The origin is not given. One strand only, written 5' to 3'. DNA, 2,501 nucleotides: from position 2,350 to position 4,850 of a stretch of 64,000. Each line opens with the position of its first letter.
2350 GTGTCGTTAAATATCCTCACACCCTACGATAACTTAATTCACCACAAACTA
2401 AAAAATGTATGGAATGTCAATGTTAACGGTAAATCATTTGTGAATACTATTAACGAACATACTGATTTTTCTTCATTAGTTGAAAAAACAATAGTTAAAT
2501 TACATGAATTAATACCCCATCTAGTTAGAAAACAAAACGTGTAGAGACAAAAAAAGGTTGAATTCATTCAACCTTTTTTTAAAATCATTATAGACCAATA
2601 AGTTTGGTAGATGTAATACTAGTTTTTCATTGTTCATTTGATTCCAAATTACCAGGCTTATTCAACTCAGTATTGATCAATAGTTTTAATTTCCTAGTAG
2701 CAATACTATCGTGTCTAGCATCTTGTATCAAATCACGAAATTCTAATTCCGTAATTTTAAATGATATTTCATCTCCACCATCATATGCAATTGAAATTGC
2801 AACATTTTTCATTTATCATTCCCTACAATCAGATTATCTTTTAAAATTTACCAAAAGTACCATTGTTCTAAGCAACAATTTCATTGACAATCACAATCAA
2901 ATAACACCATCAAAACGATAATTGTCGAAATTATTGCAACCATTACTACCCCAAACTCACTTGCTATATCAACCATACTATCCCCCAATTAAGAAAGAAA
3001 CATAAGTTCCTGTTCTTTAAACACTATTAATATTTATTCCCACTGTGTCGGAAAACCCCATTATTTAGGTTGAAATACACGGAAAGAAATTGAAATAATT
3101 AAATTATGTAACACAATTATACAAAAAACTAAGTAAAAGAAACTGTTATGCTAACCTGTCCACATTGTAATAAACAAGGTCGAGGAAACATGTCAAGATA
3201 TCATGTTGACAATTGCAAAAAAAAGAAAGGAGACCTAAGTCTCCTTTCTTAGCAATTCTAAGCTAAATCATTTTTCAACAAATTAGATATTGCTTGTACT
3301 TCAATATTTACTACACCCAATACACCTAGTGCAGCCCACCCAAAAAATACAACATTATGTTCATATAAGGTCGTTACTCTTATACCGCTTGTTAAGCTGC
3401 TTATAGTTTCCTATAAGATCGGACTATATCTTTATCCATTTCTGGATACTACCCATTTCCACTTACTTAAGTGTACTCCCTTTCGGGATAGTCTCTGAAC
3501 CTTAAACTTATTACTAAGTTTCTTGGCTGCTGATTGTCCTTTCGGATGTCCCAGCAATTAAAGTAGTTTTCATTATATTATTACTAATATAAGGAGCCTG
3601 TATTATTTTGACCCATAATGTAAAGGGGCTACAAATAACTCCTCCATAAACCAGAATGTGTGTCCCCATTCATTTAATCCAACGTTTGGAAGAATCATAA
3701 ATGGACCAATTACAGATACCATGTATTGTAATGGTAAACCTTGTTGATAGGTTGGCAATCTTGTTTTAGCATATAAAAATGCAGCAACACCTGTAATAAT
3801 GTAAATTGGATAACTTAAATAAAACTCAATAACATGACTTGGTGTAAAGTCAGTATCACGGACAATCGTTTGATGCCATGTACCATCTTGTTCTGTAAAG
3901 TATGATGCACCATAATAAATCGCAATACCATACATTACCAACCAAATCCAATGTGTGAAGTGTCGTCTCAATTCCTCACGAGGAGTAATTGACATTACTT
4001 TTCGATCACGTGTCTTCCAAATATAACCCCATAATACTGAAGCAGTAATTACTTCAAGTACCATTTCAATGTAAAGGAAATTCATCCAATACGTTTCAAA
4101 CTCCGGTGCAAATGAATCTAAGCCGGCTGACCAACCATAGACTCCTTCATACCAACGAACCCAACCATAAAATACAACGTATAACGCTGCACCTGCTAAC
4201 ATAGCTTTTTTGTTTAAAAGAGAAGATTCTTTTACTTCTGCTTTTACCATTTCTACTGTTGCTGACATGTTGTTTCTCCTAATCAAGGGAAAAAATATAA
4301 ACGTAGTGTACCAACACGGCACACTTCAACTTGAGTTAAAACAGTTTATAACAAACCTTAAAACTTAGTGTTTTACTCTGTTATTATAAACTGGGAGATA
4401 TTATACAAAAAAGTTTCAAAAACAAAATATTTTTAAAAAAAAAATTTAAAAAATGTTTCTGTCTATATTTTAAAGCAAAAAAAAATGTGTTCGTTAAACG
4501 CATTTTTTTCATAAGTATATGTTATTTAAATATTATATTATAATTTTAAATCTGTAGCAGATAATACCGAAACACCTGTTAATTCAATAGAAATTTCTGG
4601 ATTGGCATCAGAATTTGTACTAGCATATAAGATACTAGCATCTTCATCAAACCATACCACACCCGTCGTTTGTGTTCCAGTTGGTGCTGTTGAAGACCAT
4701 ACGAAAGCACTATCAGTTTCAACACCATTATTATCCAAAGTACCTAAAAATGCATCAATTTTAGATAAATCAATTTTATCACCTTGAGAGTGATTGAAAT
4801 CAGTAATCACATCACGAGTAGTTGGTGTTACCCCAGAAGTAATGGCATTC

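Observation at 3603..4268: Phage-borne pmoC/amoC-family gene, ameliorated to the AT-rich genome and lacking the last helix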

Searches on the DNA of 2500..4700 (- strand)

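Call 10: search_rna_families(source=window, start=2500, end=4700, threshold=evalue, max_evalue=1, show_alignments=3)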
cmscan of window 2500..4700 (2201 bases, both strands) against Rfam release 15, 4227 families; matches with E-value up to 1: 4.
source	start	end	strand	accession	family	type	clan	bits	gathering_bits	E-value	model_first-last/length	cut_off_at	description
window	3400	3620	-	RF00028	Intron_gpI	Intron;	-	86.4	50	4.3e-22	1-253/253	no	Group I catalytic intron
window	3190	3258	+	RF02029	sraA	Gene; sRNA;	-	27.4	56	0.17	1-95/95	no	sraA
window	2542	2612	-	RF02426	SpF03_sRNA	Gene; sRNA;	-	24.9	50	0.83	1-106/106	no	Streptococcus sRNA SpF03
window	3220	3249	-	RF04343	Plastid-psbA-2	Cis-reg;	CL00153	20.9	55.8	0.87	1-60/60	no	Plastid-psbA-2 3UTR RNA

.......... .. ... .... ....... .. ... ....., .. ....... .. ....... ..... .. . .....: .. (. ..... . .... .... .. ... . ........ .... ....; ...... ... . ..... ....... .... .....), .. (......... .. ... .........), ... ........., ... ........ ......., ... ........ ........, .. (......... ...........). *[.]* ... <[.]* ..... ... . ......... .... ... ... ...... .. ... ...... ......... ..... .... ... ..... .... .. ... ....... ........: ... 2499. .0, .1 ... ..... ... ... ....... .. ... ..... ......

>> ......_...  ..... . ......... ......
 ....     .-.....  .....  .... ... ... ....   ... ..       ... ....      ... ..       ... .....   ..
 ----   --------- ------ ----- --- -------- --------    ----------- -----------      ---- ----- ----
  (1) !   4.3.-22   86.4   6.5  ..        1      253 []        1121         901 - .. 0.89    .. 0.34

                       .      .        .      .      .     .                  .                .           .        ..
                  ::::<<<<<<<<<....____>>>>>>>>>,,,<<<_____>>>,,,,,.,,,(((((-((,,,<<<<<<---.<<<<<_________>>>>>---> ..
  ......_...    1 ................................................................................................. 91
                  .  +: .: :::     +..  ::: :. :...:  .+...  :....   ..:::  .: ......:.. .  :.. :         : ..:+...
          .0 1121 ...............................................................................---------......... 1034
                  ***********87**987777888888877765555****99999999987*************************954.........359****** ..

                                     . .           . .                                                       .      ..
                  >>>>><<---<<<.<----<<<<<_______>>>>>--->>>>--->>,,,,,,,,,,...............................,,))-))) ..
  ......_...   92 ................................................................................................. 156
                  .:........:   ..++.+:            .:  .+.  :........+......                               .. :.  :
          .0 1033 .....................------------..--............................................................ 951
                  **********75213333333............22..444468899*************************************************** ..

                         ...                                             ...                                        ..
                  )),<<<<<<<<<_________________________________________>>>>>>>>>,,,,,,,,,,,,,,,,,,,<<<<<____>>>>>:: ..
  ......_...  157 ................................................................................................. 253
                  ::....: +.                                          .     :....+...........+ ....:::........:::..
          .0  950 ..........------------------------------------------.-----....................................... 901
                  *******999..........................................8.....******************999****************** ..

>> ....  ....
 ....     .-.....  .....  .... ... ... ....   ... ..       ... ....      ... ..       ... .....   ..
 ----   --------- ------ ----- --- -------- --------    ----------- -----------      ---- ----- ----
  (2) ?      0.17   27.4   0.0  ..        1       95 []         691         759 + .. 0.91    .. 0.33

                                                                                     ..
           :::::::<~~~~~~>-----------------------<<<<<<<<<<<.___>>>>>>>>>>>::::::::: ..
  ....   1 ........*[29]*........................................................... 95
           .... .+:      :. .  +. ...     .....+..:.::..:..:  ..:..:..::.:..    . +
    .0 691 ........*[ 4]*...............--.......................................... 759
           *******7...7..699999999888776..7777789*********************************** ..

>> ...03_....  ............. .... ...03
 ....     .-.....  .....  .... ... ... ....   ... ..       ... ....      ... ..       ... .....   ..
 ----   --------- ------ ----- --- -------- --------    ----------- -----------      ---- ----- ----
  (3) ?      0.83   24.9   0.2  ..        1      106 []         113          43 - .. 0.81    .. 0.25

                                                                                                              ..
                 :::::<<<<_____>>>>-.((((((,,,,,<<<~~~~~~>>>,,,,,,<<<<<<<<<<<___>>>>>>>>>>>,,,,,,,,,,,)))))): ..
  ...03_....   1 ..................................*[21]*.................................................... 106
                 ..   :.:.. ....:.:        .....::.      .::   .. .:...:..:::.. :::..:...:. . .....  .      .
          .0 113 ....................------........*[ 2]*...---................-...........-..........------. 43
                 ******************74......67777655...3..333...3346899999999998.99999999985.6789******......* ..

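Call 56: search_dna_similar(query=window:3353-3610:-, collection=phages, mode=distant, max_rows=25, max_evalue=0.001)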
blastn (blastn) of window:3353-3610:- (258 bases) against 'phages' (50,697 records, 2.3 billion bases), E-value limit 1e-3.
Records with a match: 388; places in all: 441; records where one place covers at least 80% of the query: 0.
Best place of each record, by identity: 95-99% 2; 90-95% 60; 80-90% 32; 60-80% 294.
By first word of the organism name: Staphylococcus 136; Pseudomonas 51; Escherichia 50; Bacillus 34; Flavobacterium 20; Vibrio 11; uncultured 10; Acinetobacter 10; Prevotella 9; Campylobacter 6; and 23 more.
By host as written in the record: Staphylococcus aureus 57; - 49; Pseudomonas aeruginosa 23; Escherichia coli 19; Prevotella sp. 9; Pseudomonas aeruginosa PAO1 7; Campylobacter jejuni 6; Staphylococcus sp. 6; and 140 more.
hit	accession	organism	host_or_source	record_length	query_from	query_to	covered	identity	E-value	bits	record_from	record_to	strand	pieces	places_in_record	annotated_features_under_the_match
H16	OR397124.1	Clostridioides phage AR1086-1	Clostridioides difficile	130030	17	214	72%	77.2%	3e-6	111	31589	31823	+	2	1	hypothetical protein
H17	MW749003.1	Bacillus phage vB_BspM_Internexus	Bacillus sp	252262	17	258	74%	75.0%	5e-10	123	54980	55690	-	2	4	none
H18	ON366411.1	Bacillus phage vB_BceH_LY2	Bacillus cereus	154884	69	254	72%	74.0%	4e-17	94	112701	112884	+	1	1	none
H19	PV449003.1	Bacillus phage vB_BceH_LBC2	Bacillus cereus NCCP 14796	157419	69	254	72%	74.0%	4e-17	94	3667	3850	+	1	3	none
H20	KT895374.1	Bacillus phage vB_BpuM-BpSp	Bacillus pumilus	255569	72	257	72%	71.5%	5e-16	90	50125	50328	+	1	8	none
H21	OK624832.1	Xanthomonas phage DES1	Xanthomonas sp.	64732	14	189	68%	71.2%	3e-13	82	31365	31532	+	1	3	none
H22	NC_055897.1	uncultured phage cr114_1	human feces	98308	100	256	61%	72.7%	3e-12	77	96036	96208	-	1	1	endonuclease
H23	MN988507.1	Rhizobium phage RHph_N3_13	Rhizobium phaseoli N3_13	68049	42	190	58%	75.5%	4e-18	97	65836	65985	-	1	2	none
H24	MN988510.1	Rhizobium phage RHph_I3_11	Rhizobium phaseoli I3_11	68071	42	190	58%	75.5%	4e-18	97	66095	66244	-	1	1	none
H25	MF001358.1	Enterococcus phage EF1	Enterococcus faecalis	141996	38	189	59%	73.8%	2e-16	92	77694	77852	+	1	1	none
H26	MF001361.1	Enterococcus phage EF5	Enterococcus faecalis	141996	38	189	59%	73.8%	2e-16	92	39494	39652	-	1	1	none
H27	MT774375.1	uncultured phage cr50_1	human feces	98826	105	258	60%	72.2%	7e-8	64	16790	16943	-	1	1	hypothetical protein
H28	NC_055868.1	uncultured phage cr50_1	human feces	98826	105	258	60%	72.2%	7e-8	64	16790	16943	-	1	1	HNH endonuclease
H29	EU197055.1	Pseudomonas phage 201phi2-1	-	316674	38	189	59%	71.4%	3e-6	57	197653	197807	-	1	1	putative RNA polymerase beta subunit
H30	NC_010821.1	Pseudomonas phage 201phi2-1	Pseudomonas chlororaphis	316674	38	189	59%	71.4%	3e-6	57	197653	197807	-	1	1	RNA polymerase beta subunit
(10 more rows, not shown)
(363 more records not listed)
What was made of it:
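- Closest known: Phage group I introns of subgroup IA2. Same: The core is 70-77% identical to introns in Staphylococcus, Bacillus, Enterococcus, Pseudomonas 201phi2-1 (RNA polymerase beta) and Acinetobacter (DNA polymerase) phages (call 56).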
